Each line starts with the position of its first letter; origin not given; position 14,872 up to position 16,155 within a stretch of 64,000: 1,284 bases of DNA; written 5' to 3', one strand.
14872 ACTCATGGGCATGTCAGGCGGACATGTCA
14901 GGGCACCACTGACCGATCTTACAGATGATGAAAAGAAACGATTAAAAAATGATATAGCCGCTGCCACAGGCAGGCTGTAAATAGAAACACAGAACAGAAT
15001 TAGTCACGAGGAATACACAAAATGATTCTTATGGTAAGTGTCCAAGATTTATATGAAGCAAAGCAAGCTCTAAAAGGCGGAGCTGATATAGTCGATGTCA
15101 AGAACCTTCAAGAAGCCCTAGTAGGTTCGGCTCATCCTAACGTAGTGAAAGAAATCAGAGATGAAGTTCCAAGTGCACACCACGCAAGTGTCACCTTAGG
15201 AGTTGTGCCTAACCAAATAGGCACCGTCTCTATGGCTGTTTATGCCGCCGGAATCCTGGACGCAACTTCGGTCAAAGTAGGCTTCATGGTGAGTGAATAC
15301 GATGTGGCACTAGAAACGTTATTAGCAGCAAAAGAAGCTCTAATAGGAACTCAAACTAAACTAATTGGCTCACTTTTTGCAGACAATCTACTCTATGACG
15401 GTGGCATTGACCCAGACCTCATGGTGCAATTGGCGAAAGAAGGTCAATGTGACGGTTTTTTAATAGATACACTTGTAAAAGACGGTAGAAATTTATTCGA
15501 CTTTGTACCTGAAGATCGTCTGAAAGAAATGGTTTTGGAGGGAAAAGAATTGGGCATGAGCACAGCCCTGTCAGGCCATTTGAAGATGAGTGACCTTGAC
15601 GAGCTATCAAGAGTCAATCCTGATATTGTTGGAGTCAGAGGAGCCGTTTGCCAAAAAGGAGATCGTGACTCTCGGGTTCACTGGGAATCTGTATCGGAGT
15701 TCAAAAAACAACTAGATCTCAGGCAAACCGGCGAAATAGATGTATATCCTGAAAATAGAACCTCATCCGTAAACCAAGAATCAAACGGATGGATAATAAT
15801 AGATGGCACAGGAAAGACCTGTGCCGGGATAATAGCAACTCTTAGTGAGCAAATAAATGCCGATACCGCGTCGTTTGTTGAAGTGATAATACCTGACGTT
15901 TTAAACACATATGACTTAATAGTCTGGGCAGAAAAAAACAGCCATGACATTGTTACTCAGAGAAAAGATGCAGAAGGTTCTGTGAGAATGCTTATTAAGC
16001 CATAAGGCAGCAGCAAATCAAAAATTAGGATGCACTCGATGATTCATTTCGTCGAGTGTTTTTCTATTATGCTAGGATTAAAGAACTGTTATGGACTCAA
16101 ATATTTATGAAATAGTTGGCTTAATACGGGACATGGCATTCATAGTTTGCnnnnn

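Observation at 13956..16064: DHDPS-family aldolase plus MfnB-like synthase fused to a TusA-like sulfur-carrier-type domain, bracketed by a palindrome and a strong terminator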

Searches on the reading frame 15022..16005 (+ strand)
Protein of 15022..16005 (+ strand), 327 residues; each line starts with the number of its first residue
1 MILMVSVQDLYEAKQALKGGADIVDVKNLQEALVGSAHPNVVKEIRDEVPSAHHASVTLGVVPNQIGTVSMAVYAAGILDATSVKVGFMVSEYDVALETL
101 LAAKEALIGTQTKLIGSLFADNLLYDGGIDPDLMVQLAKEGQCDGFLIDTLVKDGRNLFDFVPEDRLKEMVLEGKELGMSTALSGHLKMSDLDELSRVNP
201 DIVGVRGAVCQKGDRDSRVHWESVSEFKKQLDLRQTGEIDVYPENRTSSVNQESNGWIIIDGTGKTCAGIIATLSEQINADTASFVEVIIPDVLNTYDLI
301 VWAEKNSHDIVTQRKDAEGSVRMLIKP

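Call 3: search_protein_families(library=pfam, proteins=[window:15022-16005:+], max_evalue=1)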
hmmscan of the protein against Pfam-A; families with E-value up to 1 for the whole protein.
window:15022-16005:+ (327 aa): 2 families
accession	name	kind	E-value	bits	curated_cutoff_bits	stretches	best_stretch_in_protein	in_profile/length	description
PF04476.19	4HFCP_synth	-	8.9e-54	183.1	22.4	1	3-227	1-227/228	4-HFC-P synthase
PF01206.22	TusA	-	0.05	13.9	28.6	1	259-326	2-69/70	Sulfurtransferase TusA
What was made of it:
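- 15022..15726 (+): Gene 2, N-terminal MfnB-like TIM-barrel domain (aa 1-235). Lys27 is encoded at 15100-15102. PF04476 at E=8.9e-54 (call 3).
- On MfnB / 4-HFC-P synthase (PF04476): 183.1 bits against 22.4; residues 3-227 match profile positions 1-227 of 228 (call 3).
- Checked: Residues 3-227 match PF04476 (4-HFC-P synthase) at E=8.9e-54 (call 3).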

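Call 4: search_protein_families(library=ncbifam, proteins=[window:15022-16005:+], max_evalue=1)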
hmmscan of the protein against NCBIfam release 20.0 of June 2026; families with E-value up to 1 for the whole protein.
window:15022-16005:+ (327 aa): 7 families
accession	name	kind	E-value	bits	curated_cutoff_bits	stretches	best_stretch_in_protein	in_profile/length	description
NF002573.0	PRK02227.1-1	equivalog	1.8e-54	184.6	341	1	1-231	1-234/236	(5-formylfuran-3-yl)methyl phosphate synthase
NF002575.0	PRK02227.1-3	equivalog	7.5e-50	169.8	304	1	1-231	1-232/233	(5-formylfuran-3-yl)methyl phosphate synthase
NF002576.0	PRK02227.1-5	equivalog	5.5e-32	110.9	297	1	3-231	4-223/236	hypothetical protein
NF002574.0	PRK02227.1-2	subfamily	6.9e-27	94.3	286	1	2-234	3-226/233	hypothetical protein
TIGR03128.2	RuMP_HxlA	equivalog_domain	0.028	14.1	200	0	177-216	156-195/205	3-hexulose-6-phosphate synthase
NF033064.0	APH_3p_IIIa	exception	0.074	12.5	530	1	140-198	153-212/264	aminoglycoside O-phosphotransferase APH(3')-IIIa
NF000728.0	PRK00042.3-2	equivalog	0.098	12.2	255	1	97-158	161-222/231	triose-phosphate isomerase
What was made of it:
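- On MfnB / 4-HFC-P synthase: 184.6 against 341 bits and 169.8 against 304 bits (call 4).
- It falls below both NCBIfam MfnB equivalog cut-offs: 184.6 against 341 bits and 169.8 against 304 bits (call 4).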

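Call 5: find_homologous_proteins(query=window:15022-16005:+, max_evalue=0.001)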
Query window:15022-16005:+ (327 aa): 1003 proteins with E <= 0.001 among 3740 candidates; the best 120 are listed.
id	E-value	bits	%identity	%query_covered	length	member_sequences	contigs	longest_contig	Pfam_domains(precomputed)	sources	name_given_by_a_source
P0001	1.4e-209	712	100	100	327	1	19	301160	PF04476.20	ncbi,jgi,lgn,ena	-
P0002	7.3e-209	710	100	100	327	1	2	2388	PF04476.20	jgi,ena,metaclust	metaclust:\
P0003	1.1e-208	709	100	100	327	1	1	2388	PF04476.20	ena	-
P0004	7.5e-208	707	100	99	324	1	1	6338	PF04476.20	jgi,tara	jgi:hypothetical protein|tara:strand:+ start:22202 stop:23176 length:975 start_codon:yes stop_codon:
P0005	8.3e-208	707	99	100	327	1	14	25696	PF04476.20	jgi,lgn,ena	-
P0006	3.5e-207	705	99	100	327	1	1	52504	PF04476.20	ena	-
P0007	4.4e-207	704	99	100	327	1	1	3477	PF04476.20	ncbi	-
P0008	2.6e-206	702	99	100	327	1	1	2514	PF04476.20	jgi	-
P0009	1.7e-204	696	98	100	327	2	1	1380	PF04476.20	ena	-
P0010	5.5e-203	691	100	97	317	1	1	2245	PF04476.20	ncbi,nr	ncbi:MAG TPA: (5-formylfuran-3-yl)methyl phosphate synthase, partial [SAR202 cluster bacterium]|nr:(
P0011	3.3e-201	685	97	100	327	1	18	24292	PF04476.20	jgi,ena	-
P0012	1.6e-200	683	96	100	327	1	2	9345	PF04476.20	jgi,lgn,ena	jgi:hypothetical protein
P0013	2.7e-200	682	96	100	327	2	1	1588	PF04476.20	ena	-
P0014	1.7e-199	679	97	99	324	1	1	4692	PF04476.20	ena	-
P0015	1.9e-195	666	94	100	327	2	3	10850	PF04476.20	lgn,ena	-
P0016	2.5e-195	666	94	100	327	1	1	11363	PF04476.20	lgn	-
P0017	3.3e-195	665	93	100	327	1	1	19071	PF04476.20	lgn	-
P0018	8.7e-195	664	94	100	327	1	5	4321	PF04476.20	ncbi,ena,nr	ncbi:MAG TPA: hypothetical protein EYN92_05510 [Dehalococcoidia bacterium]|nr:hypothetical protein [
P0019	1.7e-193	660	93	100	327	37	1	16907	PF04476.20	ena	-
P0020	1.7e-193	660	93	99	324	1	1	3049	PF04476.20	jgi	jgi:hypothetical protein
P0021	1.2e-192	657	93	100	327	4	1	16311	PF04476.20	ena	-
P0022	3.3e-192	655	99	93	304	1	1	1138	PF04476.20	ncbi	ncbi:uncharacterized protein METZ01_LOCUS304152, partial [marine metagenome]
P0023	8.4e-192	654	91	100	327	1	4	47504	PF04476.20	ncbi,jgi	jgi:uncharacterized protein (UPF0264 family)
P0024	4.3e-191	652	91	100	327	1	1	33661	PF04476.20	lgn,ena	-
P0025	6.2e-191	651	91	100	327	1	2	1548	PF04476.20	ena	-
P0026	1.0e-190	650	91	100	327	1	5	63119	PF04476.20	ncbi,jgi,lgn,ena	-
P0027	1.1e-190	650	91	100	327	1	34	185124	PF04476.20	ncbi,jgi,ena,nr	ncbi:MAG TPA: hypothetical protein DEP04_05645 [Dehalococcoidia bacterium]|nr:hypothetical protein [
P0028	1.3e-190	650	91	100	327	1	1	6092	PF04476.20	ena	-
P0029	1.4e-190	650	91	100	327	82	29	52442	PF04476.20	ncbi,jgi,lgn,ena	-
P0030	2.0e-190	650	91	100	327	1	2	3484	PF04476.20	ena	-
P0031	2.0e-190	649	91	100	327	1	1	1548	PF04476.20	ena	-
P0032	3.7e-190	649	91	100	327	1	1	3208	PF04476.20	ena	-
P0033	3.9e-190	649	91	100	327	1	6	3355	PF04476.20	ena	-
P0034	4.3e-190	648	91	99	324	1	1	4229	PF04476.20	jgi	jgi:uncharacterized protein (UPF0264 family)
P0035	4.5e-190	648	91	100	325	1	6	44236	PF04476.20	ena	-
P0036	6.9e-190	648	91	100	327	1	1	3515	PF04476.20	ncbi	-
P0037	7.5e-190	648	91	100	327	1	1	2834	PF04476.20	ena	-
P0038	1.1e-189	647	91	100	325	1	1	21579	PF04476.20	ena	-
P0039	1.1e-189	647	91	100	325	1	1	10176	PF04476.20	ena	-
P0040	1.3e-189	647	91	100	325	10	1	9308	PF04476.20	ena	-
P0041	1.3e-189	647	90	100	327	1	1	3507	PF04476.20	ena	-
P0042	1.6e-189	647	91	100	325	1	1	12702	PF04476.20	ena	-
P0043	3.1e-189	646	91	100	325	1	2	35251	PF04476.20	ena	-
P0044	5.2e-189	645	91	99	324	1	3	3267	PF04476.20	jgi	jgi:hypothetical protein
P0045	5.3e-189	645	91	100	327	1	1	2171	PF04476.20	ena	-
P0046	5.6e-189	645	91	99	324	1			PF04476.20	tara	tara:strand:- start:660 stop:1634 length:975 start_codon:yes stop_codon:yes gene_type:complete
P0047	7.8e-189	644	91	100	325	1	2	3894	PF04476.20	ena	-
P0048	7.9e-189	644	91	100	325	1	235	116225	PF04476.20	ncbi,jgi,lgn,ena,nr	ncbi:MAG: hypothetical protein CL713_01015 [Chloroflexi bacterium]|jgi:uncharacterized protein (UPF0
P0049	8.5e-189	644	91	100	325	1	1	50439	PF04476.20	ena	-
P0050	8.7e-189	644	91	100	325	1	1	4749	PF04476.20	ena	-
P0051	8.8e-189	644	91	100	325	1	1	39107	PF04476.20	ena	-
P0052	9.1e-189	644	91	99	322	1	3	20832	PF04476.20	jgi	-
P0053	1.1e-188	644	91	100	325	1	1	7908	PF04476.20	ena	-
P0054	1.1e-188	644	91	100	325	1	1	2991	PF04476.20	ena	-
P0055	1.4e-188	643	91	100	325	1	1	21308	PF04476.20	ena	-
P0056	1.6e-188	643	91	100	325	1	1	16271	PF04476.20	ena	-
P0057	1.6e-188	643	91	100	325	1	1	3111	PF04476.20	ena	-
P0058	1.8e-188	643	91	100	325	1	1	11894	PF04476.20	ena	-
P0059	1.9e-188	643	91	100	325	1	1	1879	PF04476.20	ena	-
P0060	2.1e-188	643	91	99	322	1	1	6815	PF04476.20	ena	-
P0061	2.1e-188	643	91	100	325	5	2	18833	PF04476.20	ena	-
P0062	2.4e-188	643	91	99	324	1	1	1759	PF04476.20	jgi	jgi:hypothetical protein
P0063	3.1e-188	642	91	100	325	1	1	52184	PF04476.20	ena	-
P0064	3.3e-188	642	91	100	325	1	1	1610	PF04476.20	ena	-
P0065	3.9e-188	642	91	100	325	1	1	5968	PF04476.20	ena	-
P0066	4.0e-188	642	91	100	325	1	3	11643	PF04476.20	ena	-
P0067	4.6e-188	642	91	100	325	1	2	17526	PF04476.20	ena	-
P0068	4.8e-188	642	91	99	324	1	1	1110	PF04476.20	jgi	jgi:hypothetical protein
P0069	5.1e-188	642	91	100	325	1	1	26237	PF04476.20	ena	-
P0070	5.1e-188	642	91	100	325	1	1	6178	PF04476.20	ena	-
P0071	5.2e-188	642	91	100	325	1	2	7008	PF04476.20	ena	-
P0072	5.3e-188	642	91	100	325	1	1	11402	PF04476.20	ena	-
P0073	5.4e-188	641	91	100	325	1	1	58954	PF04476.20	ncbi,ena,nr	ncbi:MAG: hypothetical protein EGP12_02385 [SAR202 cluster bacterium]|nr:MAG: hypothetical protein E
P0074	5.5e-188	641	91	100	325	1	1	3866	PF04476.20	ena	-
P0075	5.5e-188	641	91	100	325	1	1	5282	PF04476.20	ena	-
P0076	5.5e-188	641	91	100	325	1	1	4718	PF04476.20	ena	-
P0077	6.4e-188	641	91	100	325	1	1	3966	PF04476.20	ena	-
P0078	7.0e-188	641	91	100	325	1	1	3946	PF04476.20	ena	-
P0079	7.0e-188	641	91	100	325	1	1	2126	PF04476.20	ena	-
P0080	7.0e-188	641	91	100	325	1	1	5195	PF04476.20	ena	-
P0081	7.4e-188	641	91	100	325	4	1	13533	PF04476.20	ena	-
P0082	8.3e-188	641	92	99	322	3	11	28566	PF04476.20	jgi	-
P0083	8.4e-188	641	91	99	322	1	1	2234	PF04476.20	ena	-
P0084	8.9e-188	641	91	100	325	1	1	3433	PF04476.20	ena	-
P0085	1.2e-187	640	91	100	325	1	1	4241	PF04476.20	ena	-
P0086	1.5e-187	640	91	100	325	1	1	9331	PF04476.20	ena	-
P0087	2.9e-187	639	91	100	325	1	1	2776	PF04476.20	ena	-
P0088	3.1e-187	639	91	100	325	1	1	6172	PF04476.20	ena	-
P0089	4.0e-187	639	91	100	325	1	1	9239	PF04476.20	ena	-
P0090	4.2e-187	639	91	99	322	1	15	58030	PF04476.20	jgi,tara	jgi:uncharacterized protein (UPF0264 family)|tara:strand:+ start:1494 stop:2462 length:969 start_cod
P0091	4.9e-187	638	91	100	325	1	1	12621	PF04476.20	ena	-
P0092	5.2e-187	638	91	100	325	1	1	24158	PF04476.20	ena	-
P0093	1.1e-186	637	90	100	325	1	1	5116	PF04476.20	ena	-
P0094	2.1e-186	636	91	99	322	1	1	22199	PF04476.20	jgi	-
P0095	4.4e-186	635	90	99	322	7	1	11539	PF04476.20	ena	-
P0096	5.0e-186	635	91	100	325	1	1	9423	PF04476.20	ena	-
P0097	5.2e-186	635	91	100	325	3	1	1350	PF04476.20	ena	-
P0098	5.9e-186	635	89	100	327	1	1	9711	PF04476.20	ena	-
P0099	4.2e-185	632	89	100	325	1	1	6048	PF04476.20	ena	-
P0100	6.3e-185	631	90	100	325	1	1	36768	PF04476.20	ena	-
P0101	1.3e-182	624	85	100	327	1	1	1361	PF04476.20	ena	-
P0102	1.5e-181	620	85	100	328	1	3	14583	PF04476.20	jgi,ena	-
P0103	3.9e-181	619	85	100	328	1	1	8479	PF04476.20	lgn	-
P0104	5.1e-181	619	85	100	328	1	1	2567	PF04476.20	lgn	-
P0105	6.8e-181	618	85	100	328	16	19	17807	PF04476.20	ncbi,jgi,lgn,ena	-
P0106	9.1e-181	618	85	100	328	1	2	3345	PF04476.20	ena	-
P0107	1.0e-180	618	85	100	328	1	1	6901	PF04476.20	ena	-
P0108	1.2e-180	617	85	100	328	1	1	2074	PF04476.20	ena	-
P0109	1.4e-180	617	85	100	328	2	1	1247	PF04476.20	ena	-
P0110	1.5e-180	617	84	100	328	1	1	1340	PF04476.20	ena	-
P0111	1.6e-180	617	84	100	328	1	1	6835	PF04476.20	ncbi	-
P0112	2.0e-180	617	85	100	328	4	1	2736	PF04476.20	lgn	-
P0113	2.5e-180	616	85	100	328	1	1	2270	PF04476.20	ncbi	-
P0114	3.8e-180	616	84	100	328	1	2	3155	PF04476.20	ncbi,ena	-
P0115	4.9e-180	615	84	100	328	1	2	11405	PF04476.20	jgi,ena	-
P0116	5.2e-180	615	84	100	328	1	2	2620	PF04476.20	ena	-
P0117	5.7e-180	615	84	100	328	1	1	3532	PF04476.20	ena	-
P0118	6.6e-180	615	85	100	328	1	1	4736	PF04476.20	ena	-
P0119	8.9e-180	615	84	100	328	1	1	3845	PF04476.20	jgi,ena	jgi:uncharacterized protein (UPF0264 family)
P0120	9.1e-180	614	84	100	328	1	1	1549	PF04476.20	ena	-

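Call 6: search_solved_structures(query=window:15022-16005:+, max_evalue=1, show_alignments=2)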
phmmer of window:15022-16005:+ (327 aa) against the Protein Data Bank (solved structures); distinct sequences matched with E-value up to 1: 2.
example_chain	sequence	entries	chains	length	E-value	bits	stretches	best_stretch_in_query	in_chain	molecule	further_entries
4rc1_A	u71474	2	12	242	4.5e-41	144.1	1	1-229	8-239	UPF0264 protein MJ1099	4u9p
6tv1_A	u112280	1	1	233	0.62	12.3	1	132-187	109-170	EssC protein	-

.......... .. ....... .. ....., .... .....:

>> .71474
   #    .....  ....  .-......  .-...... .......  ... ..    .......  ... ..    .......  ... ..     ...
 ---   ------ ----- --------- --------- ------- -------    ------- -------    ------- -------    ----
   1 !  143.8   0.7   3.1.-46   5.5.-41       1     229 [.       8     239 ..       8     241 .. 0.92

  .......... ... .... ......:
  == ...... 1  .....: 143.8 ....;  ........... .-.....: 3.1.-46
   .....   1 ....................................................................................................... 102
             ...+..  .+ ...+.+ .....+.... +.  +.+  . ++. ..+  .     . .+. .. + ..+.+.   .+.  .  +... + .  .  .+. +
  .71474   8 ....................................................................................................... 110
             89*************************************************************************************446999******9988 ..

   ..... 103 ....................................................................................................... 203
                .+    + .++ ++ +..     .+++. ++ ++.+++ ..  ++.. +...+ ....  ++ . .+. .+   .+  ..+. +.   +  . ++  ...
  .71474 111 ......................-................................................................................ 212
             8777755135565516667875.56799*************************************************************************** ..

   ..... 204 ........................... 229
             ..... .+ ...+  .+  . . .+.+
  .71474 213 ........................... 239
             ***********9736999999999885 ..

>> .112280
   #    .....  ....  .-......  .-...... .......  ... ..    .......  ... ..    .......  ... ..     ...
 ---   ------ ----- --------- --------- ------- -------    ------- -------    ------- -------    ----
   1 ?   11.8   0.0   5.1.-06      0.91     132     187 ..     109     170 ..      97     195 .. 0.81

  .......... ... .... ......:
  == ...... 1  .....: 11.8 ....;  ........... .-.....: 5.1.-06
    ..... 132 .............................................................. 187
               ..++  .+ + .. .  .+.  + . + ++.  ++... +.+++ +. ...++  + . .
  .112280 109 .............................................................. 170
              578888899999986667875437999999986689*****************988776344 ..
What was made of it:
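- Checked: PDB 4rc1 (MJ1099) matches at E=4.5e-41 (call 6).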

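Call 17: search_protein_representatives(protein=window:15022-16005:+)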
Query: 327 residues. Proteins with E-value up to 0.001 (for the whole library): 3119; up to 1e-10: 1398; up to 1e-30: 25. The best 150 are listed.
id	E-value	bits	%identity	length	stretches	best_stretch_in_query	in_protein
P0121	9.4e-138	474.8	68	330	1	1-327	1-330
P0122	9.1e-129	445.3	64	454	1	1-327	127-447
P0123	5.6e-124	429.6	60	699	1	1-327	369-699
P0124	7.9e-107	373.3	74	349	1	4-243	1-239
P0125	3.8e-100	351.3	67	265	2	90-216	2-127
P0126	1.5e-81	290.2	61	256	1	2-244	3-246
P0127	1.8e-59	217.7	59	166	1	164-327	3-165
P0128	2.0e-59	217.6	63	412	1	3-176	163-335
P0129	2.5e-53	197.6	75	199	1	1-142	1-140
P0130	4.2e-53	196.8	74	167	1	1-138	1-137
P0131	1.5e-50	188.5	62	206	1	26-176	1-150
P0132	6.0e-48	179.9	63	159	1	187-327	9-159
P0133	7.8e-48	179.5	70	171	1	89-213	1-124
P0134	1.7e-37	145.6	55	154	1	24-176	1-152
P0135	6.3e-37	143.7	59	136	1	211-327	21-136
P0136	1.3e-36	142.7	41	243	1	2-229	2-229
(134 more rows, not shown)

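Call 26: find_encoding_contigs(protein=P0123, flank=10000, max_places=4)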
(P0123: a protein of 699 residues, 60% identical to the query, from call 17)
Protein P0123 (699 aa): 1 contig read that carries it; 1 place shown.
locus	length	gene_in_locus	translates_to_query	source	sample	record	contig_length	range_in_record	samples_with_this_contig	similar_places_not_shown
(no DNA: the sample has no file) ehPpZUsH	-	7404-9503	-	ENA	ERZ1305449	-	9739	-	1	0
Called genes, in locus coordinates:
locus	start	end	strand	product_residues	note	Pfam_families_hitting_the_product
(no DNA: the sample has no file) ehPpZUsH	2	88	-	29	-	?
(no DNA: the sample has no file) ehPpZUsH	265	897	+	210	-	-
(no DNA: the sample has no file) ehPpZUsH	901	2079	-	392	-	PF00270:DEAD, PF00271:Helicase_C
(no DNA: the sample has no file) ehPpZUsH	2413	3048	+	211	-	PF01726:LexA_DNA_bind, PF00717:Peptidase_S24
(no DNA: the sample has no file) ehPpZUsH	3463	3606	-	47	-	-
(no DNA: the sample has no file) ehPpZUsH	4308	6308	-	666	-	PF01134:GIDA, PF07992:Pyr_redox_2 (weak), PF21680:GIDA_C_1st, PF13932:SAM_GIDA_C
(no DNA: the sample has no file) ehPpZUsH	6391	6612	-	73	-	-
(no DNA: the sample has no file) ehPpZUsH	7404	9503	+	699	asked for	PF00701:DHDPS, PF04476:4HFCP_synth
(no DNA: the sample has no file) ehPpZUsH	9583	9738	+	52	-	?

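Call 34: predict_structure(alignment_id=A2)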
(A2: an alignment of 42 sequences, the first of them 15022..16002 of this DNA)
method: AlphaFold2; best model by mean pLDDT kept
length: 327 residues; sequences in the alignment: 42
mean_pLDDT: 90.1   pTM: 0.78
mean pLDDT of the five models: 90.1, 89.6, 89.3, 87.7, 87.7
residues with pLDDT >= 90: 209; 70-90: 101; 50-70: 9; < 50: 8
segments of 3 or more residues with pLDDT < 50: 245-252
pLDDT, mean of each block of 10 residues (from residue 1): 96 98 94 81 96 94 94 97 95 96 98 97 92 98 97 88 95 94 93 94 93 79 96 88 58 69 86 89 88 80 87 84 89
secondary structure, 60 per line:
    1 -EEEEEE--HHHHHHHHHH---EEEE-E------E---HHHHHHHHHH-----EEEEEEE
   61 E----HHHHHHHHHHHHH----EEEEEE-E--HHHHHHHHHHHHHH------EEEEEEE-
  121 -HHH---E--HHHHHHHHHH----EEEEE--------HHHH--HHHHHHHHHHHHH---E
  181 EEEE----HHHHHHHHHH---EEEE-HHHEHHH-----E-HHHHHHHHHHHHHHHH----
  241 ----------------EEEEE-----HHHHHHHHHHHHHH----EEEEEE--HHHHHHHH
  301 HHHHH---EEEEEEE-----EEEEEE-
elements in order: E2-7 H10-19 E23-26 H39-48 E54-61 H66-78 E83-88 H93-106 E113-119 H131-140 E145-149 H158-161 H164-176 E180-184 H189-198 E202-205 H221-236 E257-261 H267-280 E285-290 H293-305 E309-315 E321-326
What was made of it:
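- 15727..15789 (+): Gene 2 linker (aa 236-256), variable in length and sequence. pLDDT is below 50 at residues 245-252 (call 34).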

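Call 38: fold_search(model_id=the predicted structure, library=pdb)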
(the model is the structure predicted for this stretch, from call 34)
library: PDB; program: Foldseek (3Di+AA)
matches with E <= 10: 1794; with E <= 0.001: 772
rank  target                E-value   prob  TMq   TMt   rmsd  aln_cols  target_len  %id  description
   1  4rc1_C                1.7e-24  1.00  0.68  0.94   1.4       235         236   38  Structure of the methanofuran/methanopterin biosynthetic enzyme MJ1099 from Methanocaldococcus jannaschii with PRPP (released 2014-11-12)
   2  4rc1_B                1.0e-23  1.00  0.68  0.91   1.4       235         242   38  Structure of the methanofuran/methanopterin biosynthetic enzyme MJ1099 from Methanocaldococcus jannaschii with PRPP (released 2014-11-12)
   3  4rc1_H                1.3e-23  1.00  0.66  0.94   1.4       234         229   37  Structure of the methanofuran/methanopterin biosynthetic enzyme MJ1099 from Methanocaldococcus jannaschii with PRPP (released 2014-11-12)
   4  4rc1_A                4.6e-23  1.00  0.68  0.91   1.5       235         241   38  Structure of the methanofuran/methanopterin biosynthetic enzyme MJ1099 from Methanocaldococcus jannaschii with PRPP (released 2014-11-12)
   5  4u9p_A                5.2e-23  1.00  0.66  0.93   1.5       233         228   37  Structure of the methanofuran/methanopterin biosynthetic enzyme MJ1099 from Methanocaldococcus jannaschii (released 2014-11-12)
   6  4rc1_F                1.8e-22  1.00  0.68  0.92   1.8       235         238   38  Structure of the methanofuran/methanopterin biosynthetic enzyme MJ1099 from Methanocaldococcus jannaschii with PRPP (released 2014-11-12)
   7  1x8c_A                1.6e-08  1.00  0.53  0.72   4.9       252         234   13  Crystal structure of the SeMet-derivative copper homeostasis protein (cutCm) with calcium binding from Shigella flexne (released 2005-08-09)
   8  3iwp_I                2.1e-08  1.00  0.50  0.65   5.6       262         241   11  Crystal structure of human copper homeostasis protein CutC (released 2009-11-10)
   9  7ueh_E                2.5e-08  1.00  0.46  0.40  11.9       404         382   11  Pyruvate kinase from Zymomonas mobilis (released 2023-03-29)
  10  3iwp_H                4.2e-08  1.00  0.52  0.69   5.1       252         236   11  Crystal structure of human copper homeostasis protein CutC (released 2009-11-10)
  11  6tth_A                7.0e-08  1.00  0.44  0.37  12.0       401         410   12  PKM2 in complex with L-threonine (released 2020-01-15)
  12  2gpt                  7.0e-08  1.00  0.43  0.30  13.3       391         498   14  Crystal structure of Arabidopsis Dehydroquinate dehydratase-shikimate dehydrogenase in complex with tartrate and shikima (released 2006-06-06)
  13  3ovp_B                7.9e-08  1.00  0.46  0.64   5.6       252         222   15  Crystal Structure of hRPE (released 2011-03-09)
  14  6v74_D                8.3e-08  1.00  0.42  0.34  11.4       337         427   12  Crystal Structure of Human PKM2 in Complex with L-asparagine (released 2020-03-18)
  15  3iwp_J                8.8e-08  1.00  0.50  0.67   4.9       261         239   11  Crystal structure of human copper homeostasis protein CutC (released 2009-11-10)
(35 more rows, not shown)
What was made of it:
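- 15022..15726 (+): The AF2 model has pLDDT 90, with TM 0.94 and rmsd 1.4 A to 4rc1 (calls 34, 38).
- On MfnB / 4-HFC-P synthase: TM 0.94 (normalised to the target), rmsd 1.4 A, Foldseek E=1.7e-24 (calls 34, 38).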
